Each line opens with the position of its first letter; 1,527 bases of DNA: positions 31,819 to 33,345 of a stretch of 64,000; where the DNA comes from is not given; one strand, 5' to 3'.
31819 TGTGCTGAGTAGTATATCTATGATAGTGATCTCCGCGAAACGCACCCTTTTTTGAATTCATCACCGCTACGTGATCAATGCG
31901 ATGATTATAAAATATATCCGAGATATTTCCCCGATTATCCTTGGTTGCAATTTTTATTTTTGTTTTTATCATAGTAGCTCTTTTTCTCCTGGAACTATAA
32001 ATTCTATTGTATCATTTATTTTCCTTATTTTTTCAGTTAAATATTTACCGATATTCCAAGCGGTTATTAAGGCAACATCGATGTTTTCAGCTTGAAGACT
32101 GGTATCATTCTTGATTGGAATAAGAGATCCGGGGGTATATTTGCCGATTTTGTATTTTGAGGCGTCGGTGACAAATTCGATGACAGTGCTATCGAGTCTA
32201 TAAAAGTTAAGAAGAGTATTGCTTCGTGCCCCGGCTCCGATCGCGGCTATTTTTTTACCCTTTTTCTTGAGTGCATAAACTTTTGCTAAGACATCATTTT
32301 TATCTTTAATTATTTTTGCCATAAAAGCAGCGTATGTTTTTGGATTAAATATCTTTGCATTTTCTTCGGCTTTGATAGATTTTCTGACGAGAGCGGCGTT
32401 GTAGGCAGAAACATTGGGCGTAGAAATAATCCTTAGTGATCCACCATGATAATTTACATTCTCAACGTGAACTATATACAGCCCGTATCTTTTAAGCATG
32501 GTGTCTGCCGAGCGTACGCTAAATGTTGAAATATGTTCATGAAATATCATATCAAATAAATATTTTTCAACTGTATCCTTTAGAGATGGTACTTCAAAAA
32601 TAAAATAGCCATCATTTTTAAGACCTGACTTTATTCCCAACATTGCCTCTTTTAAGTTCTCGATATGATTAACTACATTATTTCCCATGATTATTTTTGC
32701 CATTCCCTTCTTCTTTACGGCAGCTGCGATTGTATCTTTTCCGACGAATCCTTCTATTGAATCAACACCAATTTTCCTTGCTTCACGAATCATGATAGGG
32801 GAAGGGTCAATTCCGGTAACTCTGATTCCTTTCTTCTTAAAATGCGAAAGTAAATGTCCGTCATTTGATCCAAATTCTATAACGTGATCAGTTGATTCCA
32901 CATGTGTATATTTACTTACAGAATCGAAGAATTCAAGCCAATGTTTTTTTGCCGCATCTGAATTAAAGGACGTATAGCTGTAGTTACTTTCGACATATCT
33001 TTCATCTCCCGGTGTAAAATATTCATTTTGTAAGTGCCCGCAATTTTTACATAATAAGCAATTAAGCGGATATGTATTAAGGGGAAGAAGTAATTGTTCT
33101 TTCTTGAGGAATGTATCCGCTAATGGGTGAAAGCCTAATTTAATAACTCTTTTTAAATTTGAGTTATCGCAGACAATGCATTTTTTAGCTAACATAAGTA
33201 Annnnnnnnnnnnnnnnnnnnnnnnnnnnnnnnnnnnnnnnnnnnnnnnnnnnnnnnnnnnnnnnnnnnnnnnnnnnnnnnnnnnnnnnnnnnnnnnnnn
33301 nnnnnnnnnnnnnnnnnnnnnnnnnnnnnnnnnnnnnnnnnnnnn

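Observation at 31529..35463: Minus-strand GDP-mannose 4,6-dehydratase operon with a zinc-ribbon sugar C-methyltransferase: a candidate GDP-linked branched-chain 6-deoxyhexose pathway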

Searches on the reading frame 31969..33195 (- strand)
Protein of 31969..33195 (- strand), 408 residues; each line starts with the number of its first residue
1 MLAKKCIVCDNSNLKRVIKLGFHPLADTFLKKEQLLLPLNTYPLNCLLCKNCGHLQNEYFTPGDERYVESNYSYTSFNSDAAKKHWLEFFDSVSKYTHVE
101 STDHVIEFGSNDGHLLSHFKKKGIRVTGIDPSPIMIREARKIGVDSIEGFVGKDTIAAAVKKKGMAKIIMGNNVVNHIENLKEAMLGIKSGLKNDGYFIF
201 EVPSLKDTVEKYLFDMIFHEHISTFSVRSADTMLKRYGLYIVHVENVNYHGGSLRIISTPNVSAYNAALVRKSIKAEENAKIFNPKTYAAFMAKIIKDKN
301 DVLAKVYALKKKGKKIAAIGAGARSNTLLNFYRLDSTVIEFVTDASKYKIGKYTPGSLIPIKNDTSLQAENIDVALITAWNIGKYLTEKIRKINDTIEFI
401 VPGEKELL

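Call 3: search_protein_families(library=pfam, proteins=[window:31969-33195:-], max_evalue=0.01)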
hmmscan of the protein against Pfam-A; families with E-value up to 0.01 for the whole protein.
window:31969-33195:- (408 aa): 7 families
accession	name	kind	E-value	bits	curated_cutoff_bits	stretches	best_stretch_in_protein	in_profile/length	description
PF08484.17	Methyltransf_14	-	6.8e-36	123.9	23.5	1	249-401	2-157/160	C-methyltransferase C-terminal domain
PF13489.12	Methyltransf_23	-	2.4e-19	70.1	27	1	100-244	21-164/164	Methyltransferase domain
PF08421.16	Methyltransf_13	-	6.3e-15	55.5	31.3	1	6-67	1-62/62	Putative zinc binding domain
PF08242.18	Methyltransf_12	-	5e-09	37.2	30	1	106-198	1-98/98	Methyltransferase domain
PF08241.18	Methyltransf_11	-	2.1e-07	31.9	21.2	1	107-200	2-95/95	Methyltransferase domain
PF13847.12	Methyltransf_31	-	4.6e-06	26.8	27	1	101-207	3-116/145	Methyltransferase domain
PF13649.12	Methyltransf_25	-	1.8e-05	25.8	27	1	105-196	1-97/97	Methyltransferase domain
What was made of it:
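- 31969..33195 (-): NDP-hexose C-methyltransferase (408 aa) of the TylC3/TcaB9/MtmC family, in a new clade ('clade A'). PF08421, PF13489 and PF08484 all score above threshold (call 3).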

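Call 4: search_protein_families(library=ncbifam, proteins=[window:31969-33195:-], max_evalue=0.01)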
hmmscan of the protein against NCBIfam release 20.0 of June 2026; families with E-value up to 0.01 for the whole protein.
window:31969-33195:- (408 aa): 8 families
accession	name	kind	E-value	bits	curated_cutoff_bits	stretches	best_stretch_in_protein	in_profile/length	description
NF010703.0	PRK14103.1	equivalog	1.9e-05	24.2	320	1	88-208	17-132/256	trans-aconitate 2-methyltransferase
NF043040.1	corrin_prot_MT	hypoth_equivalog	3.5e-05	23.3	180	1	99-141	38-81/216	corrinoid protein-associated methyltransferase CpaM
TIGR01983.1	UbiG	equivalog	5.2e-05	22.6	102.95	1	102-223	50-172/228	bifunctional 2-polyprenyl-6-hydroxyphenol methylase/3-demethylubiquinol 3-O-methyltransferase UbiG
TIGR02072.1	BioC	equivalog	0.0015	18.3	184.95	1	101-204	34-136/244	malonyl-ACP O-methyltransferase BioC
NF002463.0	PRK01683.1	equivalog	0.0015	18.2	297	0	103-204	33-132/258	trans-aconitate 2-methyltransferase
NF007610.0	PRK10258.1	equivalog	0.0025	17.2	342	1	99-200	40-138/251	malonyl-ACP O-methyltransferase BioC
NF045667.1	MTase_DVU1556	equivalog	0.0045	16.5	155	1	93-199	14-118/213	DVU_1556 family methyltransferase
TIGR00537.1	hemK_rel_arch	hypoth_equivalog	0.005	16.6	87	0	100-163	18-82/179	HemK2/MTQ2 family protein methyltransferase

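Call 7: search_solved_structures(query=window:31969-33195:-, max_evalue=0.001, show_alignments=2)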
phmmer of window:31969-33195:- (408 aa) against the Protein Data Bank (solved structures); distinct sequences matched with E-value up to 0.001: 11.
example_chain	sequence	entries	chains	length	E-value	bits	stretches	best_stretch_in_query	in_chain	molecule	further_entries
4rv9_A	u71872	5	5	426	6.3e-58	199.9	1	5-403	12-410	D-mycarose 3-C-methyltransferase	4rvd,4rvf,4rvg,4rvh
4e2x_A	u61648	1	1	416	6.6e-47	163.6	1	6-389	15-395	TcaB9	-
3ndi_A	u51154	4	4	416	1.7e-46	162.2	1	6-389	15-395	Methyltransferase | TcaB9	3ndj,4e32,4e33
4e2y_A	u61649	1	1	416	4.5e-46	160.9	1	6-389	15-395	TcaB9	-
4e31_A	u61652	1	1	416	5.7e-46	160.5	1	6-389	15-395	TcaB9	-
4e2w_A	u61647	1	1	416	1.6e-45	159.1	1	6-389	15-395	TcaB9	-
4e2z_A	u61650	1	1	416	1.6e-45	159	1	6-389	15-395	TcaB9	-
4e30_A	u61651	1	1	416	4.2e-45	157.7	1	6-389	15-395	TcaB9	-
5t64_A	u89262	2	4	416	1.3e-40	142.9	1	5-387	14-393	Sugar 3-C-methyl transferase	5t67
5t6b_A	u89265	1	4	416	4.1e-40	141.2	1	5-389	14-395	Sugar 3-C-methyl transferase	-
3l8d_A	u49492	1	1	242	0.00038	22.8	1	98-202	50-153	Methyltransferase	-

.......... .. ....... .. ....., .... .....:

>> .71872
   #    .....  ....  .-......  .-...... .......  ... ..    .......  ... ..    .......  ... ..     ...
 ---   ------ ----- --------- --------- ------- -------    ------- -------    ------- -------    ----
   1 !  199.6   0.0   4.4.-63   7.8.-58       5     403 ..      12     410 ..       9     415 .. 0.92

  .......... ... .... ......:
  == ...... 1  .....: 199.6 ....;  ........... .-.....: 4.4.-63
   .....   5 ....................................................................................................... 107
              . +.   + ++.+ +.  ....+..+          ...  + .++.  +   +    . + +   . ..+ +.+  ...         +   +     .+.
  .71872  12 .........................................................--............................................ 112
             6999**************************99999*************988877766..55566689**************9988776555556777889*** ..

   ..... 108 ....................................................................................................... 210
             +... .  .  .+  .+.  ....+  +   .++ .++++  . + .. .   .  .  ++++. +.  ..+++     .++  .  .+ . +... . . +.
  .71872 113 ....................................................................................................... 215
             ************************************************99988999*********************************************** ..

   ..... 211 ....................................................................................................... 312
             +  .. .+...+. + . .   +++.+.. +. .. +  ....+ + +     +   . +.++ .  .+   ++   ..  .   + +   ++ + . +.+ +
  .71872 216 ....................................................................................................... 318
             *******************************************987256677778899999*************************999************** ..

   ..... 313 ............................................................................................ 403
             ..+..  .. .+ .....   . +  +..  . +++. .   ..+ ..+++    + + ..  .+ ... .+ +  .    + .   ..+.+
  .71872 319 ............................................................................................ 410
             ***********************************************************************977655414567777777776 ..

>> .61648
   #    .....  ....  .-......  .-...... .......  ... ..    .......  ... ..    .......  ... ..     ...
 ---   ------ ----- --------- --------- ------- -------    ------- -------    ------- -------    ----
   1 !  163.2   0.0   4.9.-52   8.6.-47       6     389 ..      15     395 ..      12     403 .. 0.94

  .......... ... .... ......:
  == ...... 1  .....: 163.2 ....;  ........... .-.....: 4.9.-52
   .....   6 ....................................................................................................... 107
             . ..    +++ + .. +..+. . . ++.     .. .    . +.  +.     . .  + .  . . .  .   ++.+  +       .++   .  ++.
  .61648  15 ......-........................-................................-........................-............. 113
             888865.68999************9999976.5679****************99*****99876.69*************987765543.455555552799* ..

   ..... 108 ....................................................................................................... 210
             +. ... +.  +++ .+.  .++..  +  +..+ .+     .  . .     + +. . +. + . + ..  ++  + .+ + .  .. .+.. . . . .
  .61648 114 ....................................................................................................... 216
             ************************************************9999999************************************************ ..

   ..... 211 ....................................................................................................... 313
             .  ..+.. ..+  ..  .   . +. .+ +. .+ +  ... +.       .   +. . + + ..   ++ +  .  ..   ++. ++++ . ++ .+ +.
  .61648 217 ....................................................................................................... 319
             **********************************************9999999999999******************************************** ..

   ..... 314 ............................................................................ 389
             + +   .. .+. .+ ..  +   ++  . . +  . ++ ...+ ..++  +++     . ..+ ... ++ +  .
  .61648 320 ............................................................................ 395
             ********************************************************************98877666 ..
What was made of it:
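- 31969..33195 (-): PDB matches: MtmC E=6e-58, TcaB9 1.7e-46, KijD1 1.3e-40 (call 7).
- All three nearest solved relatives are C3-methyltransferases (call 7). It shows full-length, three-domain homology to solved NDP-sugar C-methyltransferases (E=6e-58; call 7).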

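Call 11: find_encoding_contigs(protein=window:31969-33195:-, flank=10000, max_places=6)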
Protein window:31969-33195:- (408 aa): 12 contigs read that carry it; 6 places shown.
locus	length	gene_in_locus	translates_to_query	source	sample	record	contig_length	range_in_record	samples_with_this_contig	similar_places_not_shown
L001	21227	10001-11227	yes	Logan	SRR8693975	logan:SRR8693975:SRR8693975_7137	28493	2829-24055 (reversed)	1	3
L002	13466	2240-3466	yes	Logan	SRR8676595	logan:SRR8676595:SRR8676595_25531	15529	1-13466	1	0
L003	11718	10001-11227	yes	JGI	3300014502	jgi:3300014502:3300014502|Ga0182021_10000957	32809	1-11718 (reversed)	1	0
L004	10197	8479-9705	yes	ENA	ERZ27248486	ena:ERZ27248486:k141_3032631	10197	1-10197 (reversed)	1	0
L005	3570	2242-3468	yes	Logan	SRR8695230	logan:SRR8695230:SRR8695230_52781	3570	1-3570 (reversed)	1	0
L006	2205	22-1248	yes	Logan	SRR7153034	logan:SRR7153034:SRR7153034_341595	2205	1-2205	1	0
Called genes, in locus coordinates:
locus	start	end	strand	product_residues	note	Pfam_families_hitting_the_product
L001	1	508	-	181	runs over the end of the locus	PF00908:dTDP_sugar_isom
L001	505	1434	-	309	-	PF02779:Transket_pyr, PF02780:Transketolase_C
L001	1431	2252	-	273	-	PF13292:DXP_synthase_N, PF00456:Transketolase_N, PF00676:E1_dh (weak)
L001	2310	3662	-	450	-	PF03721:UDPG_MGDP_dh_N, PF00984:UDPG_MGDP_dh, PF03720:UDPG_MGDP_dh_C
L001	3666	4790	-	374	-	PF01370:Epimerase, PF07993:NAD_binding_4 (faint), PF16363:GDP_Man_Dehyd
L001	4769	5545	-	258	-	PF00483:NTP_transferase, PF12804:NTP_transf_3 (weak)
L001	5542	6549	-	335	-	PF13641:Glyco_tranf_2_3, PF00535:Glycos_transf_2, PF10111:Glyco_tranf_2_2 (weak)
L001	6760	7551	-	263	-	PF02475:TRM5-TYW2_MTfase, PF05050:Methyltransf_21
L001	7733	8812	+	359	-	PF01370:Epimerase, PF04321:RmlD_sub_bind, PF16363:GDP_Man_Dehyd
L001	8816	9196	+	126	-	-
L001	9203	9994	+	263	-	PF01370:Epimerase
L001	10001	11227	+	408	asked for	PF08421:Methyltransf_13, PF13489:Methyltransf_23, PF13847:Methyltransf_31 (weak), PF08241:Methyltransf_11 (weak), PF08242:Methyltransf_12, PF13649:Methyltransf_25 (faint), PF08484:Methyltransf_14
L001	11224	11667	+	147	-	PF14667:Polysacc_synt_C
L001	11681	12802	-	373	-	PF00534:Glycos_transf_1 (faint)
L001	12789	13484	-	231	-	PF13489:Methyltransf_23, PF01209:Ubie_methyltran (weak), PF02353:CMAS, PF06325:PrmA, PF13847:Methyltransf_31, PF08241:Methyltransf_11, PF08242:Methyltransf_12, PF13649:Methyltransf_25, +1 more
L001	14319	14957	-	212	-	PF01209:Ubie_methyltran (weak), PF07021:MetW, PF13489:Methyltransf_23, PF13847:Methyltransf_31, PF08241:Methyltransf_11, PF08242:Methyltransf_12, PF13649:Methyltransf_25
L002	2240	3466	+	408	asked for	PF08421:Methyltransf_13, PF13489:Methyltransf_23, PF13847:Methyltransf_31 (weak), PF08241:Methyltransf_11 (weak), PF08242:Methyltransf_12, PF13649:Methyltransf_25 (faint), PF08484:Methyltransf_14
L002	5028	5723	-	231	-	PF13489:Methyltransf_23, PF01209:Ubie_methyltran (weak), PF02353:CMAS, PF06325:PrmA, PF13847:Methyltransf_31, PF08241:Methyltransf_11, PF08242:Methyltransf_12, PF13649:Methyltransf_25, +1 more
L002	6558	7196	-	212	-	PF01209:Ubie_methyltran (weak), PF07021:MetW, PF13489:Methyltransf_23, PF13847:Methyltransf_31, PF08241:Methyltransf_11, PF08242:Methyltransf_12, PF13649:Methyltransf_25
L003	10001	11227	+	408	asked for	PF08421:Methyltransf_13, PF13489:Methyltransf_23, PF13847:Methyltransf_31 (weak), PF08241:Methyltransf_11 (weak), PF08242:Methyltransf_12, PF13649:Methyltransf_25 (faint), PF08484:Methyltransf_14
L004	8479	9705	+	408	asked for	PF08421:Methyltransf_13, PF13489:Methyltransf_23, PF13847:Methyltransf_31 (weak), PF08241:Methyltransf_11 (weak), PF08242:Methyltransf_12, PF13649:Methyltransf_25 (faint), PF08484:Methyltransf_14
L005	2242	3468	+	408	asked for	PF08421:Methyltransf_13, PF13489:Methyltransf_23, PF13847:Methyltransf_31 (weak), PF08241:Methyltransf_11 (weak), PF08242:Methyltransf_12, PF13649:Methyltransf_25 (faint), PF08484:Methyltransf_14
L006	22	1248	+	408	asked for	PF08421:Methyltransf_13, PF13489:Methyltransf_23, PF13847:Methyltransf_31 (weak), PF08241:Methyltransf_11 (weak), PF08242:Methyltransf_12, PF13649:Methyltransf_25 (faint), PF08484:Methyltransf_14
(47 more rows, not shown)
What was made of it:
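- Checked: The identical MT protein is called on 12 metagenome contigs, and the longer ones shown carry the same operon (call 11).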
